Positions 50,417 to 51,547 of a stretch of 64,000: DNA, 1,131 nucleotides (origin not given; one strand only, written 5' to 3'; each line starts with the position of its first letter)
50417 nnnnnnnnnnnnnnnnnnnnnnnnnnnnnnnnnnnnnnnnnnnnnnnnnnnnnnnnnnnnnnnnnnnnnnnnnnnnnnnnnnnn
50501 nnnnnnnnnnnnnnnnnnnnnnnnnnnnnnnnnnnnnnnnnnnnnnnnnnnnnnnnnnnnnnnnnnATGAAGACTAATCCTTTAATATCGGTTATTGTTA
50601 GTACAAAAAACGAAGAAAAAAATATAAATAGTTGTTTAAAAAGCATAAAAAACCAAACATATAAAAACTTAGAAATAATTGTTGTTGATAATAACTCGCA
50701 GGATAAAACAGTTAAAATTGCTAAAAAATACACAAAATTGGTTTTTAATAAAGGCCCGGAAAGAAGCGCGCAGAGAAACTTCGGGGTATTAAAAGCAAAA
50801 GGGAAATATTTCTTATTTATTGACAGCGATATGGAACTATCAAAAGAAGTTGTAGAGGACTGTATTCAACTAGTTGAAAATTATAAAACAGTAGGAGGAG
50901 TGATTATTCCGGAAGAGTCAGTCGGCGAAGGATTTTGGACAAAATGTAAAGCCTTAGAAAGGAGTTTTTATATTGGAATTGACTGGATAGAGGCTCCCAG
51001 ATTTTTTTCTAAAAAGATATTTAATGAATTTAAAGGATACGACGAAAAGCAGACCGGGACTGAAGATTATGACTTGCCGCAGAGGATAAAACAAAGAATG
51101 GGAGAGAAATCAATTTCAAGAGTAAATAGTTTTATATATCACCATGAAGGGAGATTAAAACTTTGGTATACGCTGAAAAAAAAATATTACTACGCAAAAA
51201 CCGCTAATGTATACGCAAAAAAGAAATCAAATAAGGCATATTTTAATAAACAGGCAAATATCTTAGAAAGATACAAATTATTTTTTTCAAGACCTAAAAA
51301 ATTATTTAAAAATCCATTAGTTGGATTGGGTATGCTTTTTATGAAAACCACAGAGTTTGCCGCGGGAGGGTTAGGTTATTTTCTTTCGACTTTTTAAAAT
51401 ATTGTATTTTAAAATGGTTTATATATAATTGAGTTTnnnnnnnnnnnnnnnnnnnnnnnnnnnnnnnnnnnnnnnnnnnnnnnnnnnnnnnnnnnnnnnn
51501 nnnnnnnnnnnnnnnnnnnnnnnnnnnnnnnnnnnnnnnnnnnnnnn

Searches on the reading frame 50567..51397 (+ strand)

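Call 6: search_protein_families(library=ncbifam, proteins=[window:50567-51397:+], max_evalue=0.00001)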
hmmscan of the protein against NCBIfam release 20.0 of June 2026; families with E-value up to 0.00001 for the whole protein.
window:50567-51397:+ (276 aa): 21 families
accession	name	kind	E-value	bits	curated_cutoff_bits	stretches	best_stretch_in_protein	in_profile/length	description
TIGR04283.1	glyco_like_mftF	equivalog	6.3e-26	91.3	182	1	7-219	1-211/221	TIGR04283 family arsenosugar biosynthesis glycosyltransferase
NF041875.1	EPS_EpsD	equivalog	4.5e-17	62.4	370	1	7-233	1-247/325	exopolysaccharide biosynthesis glycosyltransferase EpsD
NF007482.0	PRK10073.1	equivalog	5.2e-17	61.8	423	1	2-104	3-111/334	glycosyltransferase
NF047683.1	TeichurnBiosyTuaG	equivalog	4e-15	56.1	400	1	2-105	3-113/252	teichuronic acid biosynthesis protein TuaG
TIGR03965.1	mycofact_glyco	equivalog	7.2e-15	54.8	280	1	5-94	74-170/467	mycofactocin biosynthesis glycosyltransferase MftF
TIGR03111.1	glyc2_xrt_Gpos1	hypoth_equivalog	2.3e-13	49.7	363.95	1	2-116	46-172/439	TIGR03111 family XrtG-associated glycosyltransferase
NF050050.1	ProtGlycPglI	equivalog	6.5e-13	48.7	500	1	5-109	2-115/306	GalNAc(5)-diNAcBac-PP-undecaprenol beta-1,3-glucosyltransferase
NF053739.1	GlytfEpsEBac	equivalog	7.4e-12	44.8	450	1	5-174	1-185/265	glycosyltransferase EpsE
NF038299.1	EPS_HpsN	equivalog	1.4e-11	43.9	425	1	5-112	1-115/317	hormogonium polysaccharide biosynthesis glycosyltransferase HpsN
TIGR03937.1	PgaC_IcaA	equivalog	4.3e-11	42.4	422.3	1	2-112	42-159/407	poly-beta-1,6-N-acetyl-D-glucosamine synthase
NF038302.1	EPS_HpsE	equivalog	8.9e-10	38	300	1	7-110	3-118/307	hormogonium polysaccharide biosynthesis glycosyltransferase HpsE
NF045692.1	OglycostaseCruG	equivalog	9.5e-10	37.9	600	1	7-56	43-92/386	2'-O-glycosyltransferase CruG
TIGR03469.1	HpnB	hypoth_equivalog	7.2e-09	35.1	379.25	1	3-57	42-97/386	hopene-associated glycosyltransferase HpnB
TIGR04017.1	WcaA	equivalog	9.7e-08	31.9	495.75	1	2-92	2-99/279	colanic acid biosynthesis glycosyltransferase WcaA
NF041394.1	GtaseAglG_Halo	equivalog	9.8e-08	31.6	440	1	7-135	3-136/304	glucosyl-dolichyl phosphate glucuronosyltransferase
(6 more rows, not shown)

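Call 7: search_protein_families(library=pfam, proteins=[window:50567-51397:+], max_evalue=0.00001)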
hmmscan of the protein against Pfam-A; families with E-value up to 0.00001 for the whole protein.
window:50567-51397:+ (276 aa): 3 families
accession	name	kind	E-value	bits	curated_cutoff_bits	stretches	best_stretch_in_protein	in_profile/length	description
PF00535.33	Glycos_transf_2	-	6.6e-30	104.7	23.3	1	8-129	1-130/168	Glycosyl transferase family 2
PF10111.15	Glyco_tranf_2_2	-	8.2e-10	39.1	27.3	1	8-104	1-107/276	Glycosyltransferase like family 2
PF13641.12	Glyco_tranf_2_3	-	3.8e-06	27.5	27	0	7-112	3-119/230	Glycosyltransferase like family 2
